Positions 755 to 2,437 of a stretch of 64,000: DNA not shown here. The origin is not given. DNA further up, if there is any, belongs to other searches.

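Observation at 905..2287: Large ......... intein inserted at the catalytic cysteine of UDP-sugar 6-dehydrogenase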

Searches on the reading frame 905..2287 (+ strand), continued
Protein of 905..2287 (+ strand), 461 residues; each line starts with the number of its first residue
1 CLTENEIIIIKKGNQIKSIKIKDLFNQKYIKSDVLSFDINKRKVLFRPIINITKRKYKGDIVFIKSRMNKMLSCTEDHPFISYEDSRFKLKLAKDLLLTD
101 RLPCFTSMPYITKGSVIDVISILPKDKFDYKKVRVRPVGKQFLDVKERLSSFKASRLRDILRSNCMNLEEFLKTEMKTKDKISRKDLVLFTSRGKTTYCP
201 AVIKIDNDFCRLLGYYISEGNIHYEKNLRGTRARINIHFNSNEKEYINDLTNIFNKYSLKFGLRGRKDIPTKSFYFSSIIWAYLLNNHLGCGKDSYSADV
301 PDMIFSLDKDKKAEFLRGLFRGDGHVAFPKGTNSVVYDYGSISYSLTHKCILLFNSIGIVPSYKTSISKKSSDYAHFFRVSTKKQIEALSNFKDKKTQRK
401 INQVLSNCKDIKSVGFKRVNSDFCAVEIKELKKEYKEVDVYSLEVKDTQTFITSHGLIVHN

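Call 49: find_related_loci(query=A2, collection=viral_contigs, flank=3000)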
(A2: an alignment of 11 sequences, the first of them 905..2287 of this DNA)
Query A2 (461 aa) in viral_contigs; peptide patterns used: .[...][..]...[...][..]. (x = any residue, [..] = any of these).
143 stretches matched a pattern; 74 encode a relative of the query (tblastn E <= 1e-3); 74 distinct loci.
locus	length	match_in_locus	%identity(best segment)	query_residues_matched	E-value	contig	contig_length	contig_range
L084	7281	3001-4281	27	35-461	1e-34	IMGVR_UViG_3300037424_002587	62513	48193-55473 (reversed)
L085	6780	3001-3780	30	176-461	2e-15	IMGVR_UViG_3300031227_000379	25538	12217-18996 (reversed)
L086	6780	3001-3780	30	176-461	2e-15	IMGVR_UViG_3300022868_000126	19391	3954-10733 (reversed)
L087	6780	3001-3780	30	176-461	2e-15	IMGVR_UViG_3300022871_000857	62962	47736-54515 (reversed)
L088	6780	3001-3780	30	176-461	2e-15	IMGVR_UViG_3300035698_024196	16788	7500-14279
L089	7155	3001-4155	27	1-461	2e-15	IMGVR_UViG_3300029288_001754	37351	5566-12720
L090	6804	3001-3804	26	179-461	5e-15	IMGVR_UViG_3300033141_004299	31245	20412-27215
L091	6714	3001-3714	27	205-461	3e-11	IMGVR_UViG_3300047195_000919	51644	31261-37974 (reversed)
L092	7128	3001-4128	22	46-461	5e-11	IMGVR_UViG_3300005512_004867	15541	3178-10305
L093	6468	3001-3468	31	205-362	6e-11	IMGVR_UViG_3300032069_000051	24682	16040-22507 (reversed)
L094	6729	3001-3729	24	203-461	1e-10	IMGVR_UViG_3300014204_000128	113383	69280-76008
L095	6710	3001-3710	28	203-461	4e-12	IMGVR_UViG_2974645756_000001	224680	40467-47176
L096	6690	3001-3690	25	200-461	2e-9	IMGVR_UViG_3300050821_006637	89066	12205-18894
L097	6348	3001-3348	31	201-325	2e-9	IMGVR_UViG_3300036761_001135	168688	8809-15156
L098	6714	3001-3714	27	203-461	6e-9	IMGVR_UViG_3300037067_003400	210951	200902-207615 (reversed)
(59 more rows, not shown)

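Call 65: search_protein_families(library=ncbifam, proteins=[L002:8-823:+, L002:1558-1878:+, L002:4941-6428:+, L002:6410-7309:-, L008:687-1406:+, L008:4063-5331:-, L008:5513-6490:+], max_evalue=0.00001)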
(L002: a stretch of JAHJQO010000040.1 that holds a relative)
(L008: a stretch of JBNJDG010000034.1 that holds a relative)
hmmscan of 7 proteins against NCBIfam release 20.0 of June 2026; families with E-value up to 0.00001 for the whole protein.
L002:8-823:+ (272 aa): 10 families
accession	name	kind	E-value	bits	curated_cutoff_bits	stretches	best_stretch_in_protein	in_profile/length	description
TIGR00446.1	nop2p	subfamily_domain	6.8e-85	284.5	210.45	1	4-270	1-264/264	NOL1/NOP2/sun family putative RNA methylase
NF011494.0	PRK14902.1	equivalog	5.8e-58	196.7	319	1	2-271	179-443/444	16S rRNA (cytosine(967)-C(5))-methyltransferase RsmB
NF040814.1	tRNA_cyt_mtase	equivalog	1.8e-55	188.1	550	1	2-270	35-304/305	tRNA (cytosine(49)-C(5))-methyltransferase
NF008898.0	PRK11933.1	equivalog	3.4e-55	187.4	588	1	2-271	39-311/480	16S rRNA (cytosine(1407)-C(5))-methyltransferase RsmF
NF011493.0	PRK14901.1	equivalog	7.5e-53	179.9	540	1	4-271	183-446/447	16S rRNA (cytosine(967)-C(5))-methyltransferase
NF041567.1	mtaseRsmF_Thermus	equivalog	7.3e-52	176.4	690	1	3-271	24-291/443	16S rRNA (cytosine(1407)-C(5))-methyltransferase RsmF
TIGR00563.1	rsmB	equivalog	1.8e-48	165.8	269.05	1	2-271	174-436/437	16S rRNA (cytosine(967)-C(5))-methyltransferase RsmB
NF008149.0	PRK10901.1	equivalog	7.6e-47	160.2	375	1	3-271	180-433/434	16S rRNA (cytosine(967)-C(5))-methyltransferase RsmB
NF011495.0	PRK14903.1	equivalog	1.3e-31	109.9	503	1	3-221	165-388/431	16S rRNA (cytosine(967)-C(5))-methyltransferase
TIGR02469.1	CbiT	equivalog_domain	2.1e-08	34.5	78.3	1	68-148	14-94/124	precorrin-6Y C5,15-methyltransferase (decarboxylating) subunit CbiT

L002:1558-1878:+ (107 aa): 0 families

L002:4941-6428:+ (496 aa): 2 families
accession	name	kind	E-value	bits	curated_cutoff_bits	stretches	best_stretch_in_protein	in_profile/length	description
TIGR02900.1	spore_V_B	equivalog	1.4e-22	80.1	372.3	1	9-470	3-486/488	stage V sporulation protein B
NF050818.1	PolSacchBiosHfsF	equivalog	2.5e-06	26.8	700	0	14-478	9-462/468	polysaccharide biosynthesis protein HfsF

L002:6410-7309:- (299 aa): 14 families
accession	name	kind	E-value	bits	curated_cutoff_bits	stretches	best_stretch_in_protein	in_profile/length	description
NF047791.1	RNaseRnm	equivalog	2.3e-46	158.3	375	1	10-271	3-252/275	RNase RNM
NF041577.1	nside_bi_sphtase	equivalog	9.1e-46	156.2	400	1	10-272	4-253/276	3',5'-nucleoside bisphosphate phosphatase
NF041661.1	Cycl_ph_dihydrol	equivalog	5.4e-25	88.2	500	1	11-274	1-249/259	phosphoribosyl 1,2-cyclic phosphate 1,2-diphosphodiesterase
NF038032.1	CehA_McbA_metalo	domain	2.6e-16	60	80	1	10-71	5-68/315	CehA/McbA family metallohydrolase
NF045780.1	TrlF_fam_ATP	equivalog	3.4e-13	49.3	350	1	11-111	9-120/944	TrlF family AAA-like ATPase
NF004981.0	PRK06361.1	equivalog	1.1e-10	41.3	117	1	10-69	2-70/217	histidinol phosphate phosphatase domain-containing protein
NF001688.0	PRK00448.1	equivalog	2.4e-08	32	873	1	4-76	333-408/1445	PolC-type DNA polymerase III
NF004225.0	PRK05672.1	subfamily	8.2e-08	30.8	939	1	7-85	4-85/1047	error-prone DNA polymerase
TIGR01405.1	polC_Gram_pos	equivalog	4.1e-07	28.1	1043.45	1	3-76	98-174/1211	DNA polymerase III subunit alpha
NF007079.0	PRK09532.1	equivalog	9.3e-07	27.4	1525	1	9-61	3-57/876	DNA polymerase III subunit alpha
NF005617.0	PRK07374.1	equivalog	7.8e-06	24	1653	0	8-61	2-57/1170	DNA polymerase III subunit alpha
TIGR00594.1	polc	superfamily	8.5e-06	24.1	434.35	0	9-69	1-64/1022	DNA polymerase III subunit alpha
NF005298.0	PRK06826.1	equivalog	8.5e-06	23.7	1260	0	6-59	2-57/1151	DNA polymerase III subunit alpha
NF004226.0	PRK05673.1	equivalog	8.6e-06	23.9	1002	0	6-74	3-74/1146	DNA polymerase III subunit alpha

L008:687-1406:+ (240 aa): 6 families
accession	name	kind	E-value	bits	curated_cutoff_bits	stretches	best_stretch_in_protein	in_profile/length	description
TIGR01331.1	bisphos_cysQ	equivalog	1.5e-84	283.5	228.8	1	1-239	1-248/250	3'(2'),5'-bisphosphate nucleotidase CysQ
NF008182.0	PRK10931.1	equivalog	4.7e-75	251.8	379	1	1-239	1-243/246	3'(2'),5'-bisphosphate nucleotidase CysQ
TIGR02067.1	his_9_HisN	equivalog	8.3e-30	104.1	275.15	1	5-220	5-225/252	histidinol-phosphatase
NF008027.1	PRK10757.1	equivalog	2.5e-19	69.2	332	1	8-222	11-233/267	inositol-1-monophosphatase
TIGR01330.1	bisphos_HAL2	equivalog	5.9e-18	64.8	267.05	1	76-117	135-175/359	3'(2'),5'-bisphosphate nucleotidase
NF009321.0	PRK12676.1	equivalog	7.5e-17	61.2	264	1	28-229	37-238/264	bifunctional fructose-bisphosphatase/inositol-phosphate phosphatase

L008:4063-5331:- (422 aa): 0 families

L008:5513-6490:+ (326 aa): 26 families (the best 25 are shown)
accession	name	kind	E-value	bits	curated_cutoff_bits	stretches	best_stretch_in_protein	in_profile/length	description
TIGR01181.1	dTDP_gluc_dehyt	equivalog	3.9e-47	160.9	365.1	1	10-322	1-313/321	dTDP-glucose 4,6-dehydratase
TIGR01179.1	galE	equivalog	4.3e-47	160.6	262.3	1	10-322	1-327/332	UDP-glucose 4-epimerase GalE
TIGR04180.1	EDH_00030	hypoth_equivalog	3.4e-38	131.4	475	1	11-305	1-294/297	NAD-dependent 4,6-dehydratase LegB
NF011728.1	PRK15181.1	equivalog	1.4e-37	129.5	760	1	5-322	12-339/348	Vi polysaccharide biosynthesis UDP-N-acetylglucosaminuronic acid C-4 epimerase TviC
TIGR02197.1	heptose_epim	equivalog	2.9e-36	125.3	274.6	1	11-322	1-315/316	ADP-glyceromanno-heptose 6-epimerase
NF007490.0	PRK10084.1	subfamily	1.6e-31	109.6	649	1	9-321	1-335/361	dTDP-glucose 4,6-dehydratase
NF007582.0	PRK10217.1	equivalog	2.4e-27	96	698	1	10-320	3-331/355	dTDP-glucose 4,6-dehydratase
NF007956.0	PRK10675.1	subfamily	4.6e-27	95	394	1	9-193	1-182/338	UDP-glucose 4-epimerase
TIGR02622.1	CDP_4_6_dhtase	equivalog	3.7e-25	88.8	278.45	1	10-324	6-334/352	CDP-glucose 4,6-dehydratase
NF008872.0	PRK11908.1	equivalog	9e-18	64.4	294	1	9-321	2-336/349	bifunctional UDP-4-keto-pentose/UDP-xylose synthase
TIGR01472.1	gmd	equivalog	8.7e-17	61.3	415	1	12-188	4-183/342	GDP-mannose 4,6-dehydratase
NF008360.0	PRK11150.1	equivalog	4.5e-16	58.9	452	1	11-319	2-305/310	ADP-glyceromanno-heptose 6-epimerase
NF042422.1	oxyalk_red_OleD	equivalog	1.1e-15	57.8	580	1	9-243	1-217/329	2-alkyl-3-oxoalkanoate reductase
NF047922.1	GDPFucSynFcl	equivalog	1.5e-15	57.4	500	1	70-321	38-302/308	GDP-L-fucose synthase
NF042423.1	oxyalk_red_Shew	equivalog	9.7e-15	54.5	580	1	10-194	10-177/331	2-alkyl-3-oxoalkanoate reductase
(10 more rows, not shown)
